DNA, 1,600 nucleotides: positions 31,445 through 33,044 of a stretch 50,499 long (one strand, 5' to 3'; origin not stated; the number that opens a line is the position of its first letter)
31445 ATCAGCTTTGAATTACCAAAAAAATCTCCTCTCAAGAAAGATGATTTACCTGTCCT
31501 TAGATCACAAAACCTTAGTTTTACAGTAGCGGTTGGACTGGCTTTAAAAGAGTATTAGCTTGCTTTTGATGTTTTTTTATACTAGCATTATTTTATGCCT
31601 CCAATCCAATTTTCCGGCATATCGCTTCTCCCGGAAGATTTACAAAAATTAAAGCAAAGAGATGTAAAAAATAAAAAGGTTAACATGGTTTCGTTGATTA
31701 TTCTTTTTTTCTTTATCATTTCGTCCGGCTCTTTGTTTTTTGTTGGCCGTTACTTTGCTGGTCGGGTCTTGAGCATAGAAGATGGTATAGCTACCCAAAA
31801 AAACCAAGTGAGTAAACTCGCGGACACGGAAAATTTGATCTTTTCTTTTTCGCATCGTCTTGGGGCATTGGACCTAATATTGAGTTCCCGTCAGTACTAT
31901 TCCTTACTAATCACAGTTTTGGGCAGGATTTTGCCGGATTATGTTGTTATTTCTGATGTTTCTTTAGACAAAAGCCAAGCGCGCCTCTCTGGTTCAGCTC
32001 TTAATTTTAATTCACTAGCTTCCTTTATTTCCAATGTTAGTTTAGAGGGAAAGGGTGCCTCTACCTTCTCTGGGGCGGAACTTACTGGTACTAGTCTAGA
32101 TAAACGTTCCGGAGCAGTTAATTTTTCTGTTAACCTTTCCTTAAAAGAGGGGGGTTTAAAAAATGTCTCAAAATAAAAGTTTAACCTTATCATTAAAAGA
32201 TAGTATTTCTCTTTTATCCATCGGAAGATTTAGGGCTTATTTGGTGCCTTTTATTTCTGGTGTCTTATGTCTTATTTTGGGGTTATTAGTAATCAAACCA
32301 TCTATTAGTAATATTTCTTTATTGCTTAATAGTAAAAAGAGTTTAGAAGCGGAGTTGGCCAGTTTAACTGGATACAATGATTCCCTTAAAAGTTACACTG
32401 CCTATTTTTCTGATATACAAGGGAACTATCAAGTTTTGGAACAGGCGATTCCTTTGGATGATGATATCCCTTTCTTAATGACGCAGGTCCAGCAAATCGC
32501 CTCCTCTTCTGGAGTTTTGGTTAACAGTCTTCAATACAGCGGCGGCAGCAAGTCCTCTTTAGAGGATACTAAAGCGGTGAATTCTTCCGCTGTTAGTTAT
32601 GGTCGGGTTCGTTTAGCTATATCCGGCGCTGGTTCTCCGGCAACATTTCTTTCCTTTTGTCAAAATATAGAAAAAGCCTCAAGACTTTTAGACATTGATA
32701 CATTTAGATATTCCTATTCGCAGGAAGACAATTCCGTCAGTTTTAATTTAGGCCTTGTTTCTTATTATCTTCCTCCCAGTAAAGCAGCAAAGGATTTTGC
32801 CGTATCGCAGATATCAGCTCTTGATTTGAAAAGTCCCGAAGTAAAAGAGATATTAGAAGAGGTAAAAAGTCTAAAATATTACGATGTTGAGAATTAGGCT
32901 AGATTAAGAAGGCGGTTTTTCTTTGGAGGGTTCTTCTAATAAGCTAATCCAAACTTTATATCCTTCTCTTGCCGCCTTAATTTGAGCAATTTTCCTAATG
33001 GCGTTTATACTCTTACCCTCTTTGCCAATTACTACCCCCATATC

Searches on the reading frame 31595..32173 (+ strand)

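Call 11: search_protein_families(library=pfam, proteins=[window:31595-32173:+], max_evalue=0.001)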
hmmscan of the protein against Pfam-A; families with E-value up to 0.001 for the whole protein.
window:31595-32173:+ (193 aa): 1 family
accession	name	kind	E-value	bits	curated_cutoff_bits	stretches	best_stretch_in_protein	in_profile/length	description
PF05137.18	PilN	-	2.4e-07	31.2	22.8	1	109-181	6-76/78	Fimbrial assembly protein (PilN)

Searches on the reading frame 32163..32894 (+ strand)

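Call 11: search_protein_families(library=pfam, proteins=[window:32163-32894:+], max_evalue=0.001)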
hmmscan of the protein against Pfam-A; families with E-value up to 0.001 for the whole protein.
window:32163-32894:+ (244 aa): 1 family
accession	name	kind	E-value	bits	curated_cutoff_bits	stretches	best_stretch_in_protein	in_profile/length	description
PF04350.18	PilO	-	1.3e-05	25.8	22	1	57-194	7-134/145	Pilus assembly protein, PilO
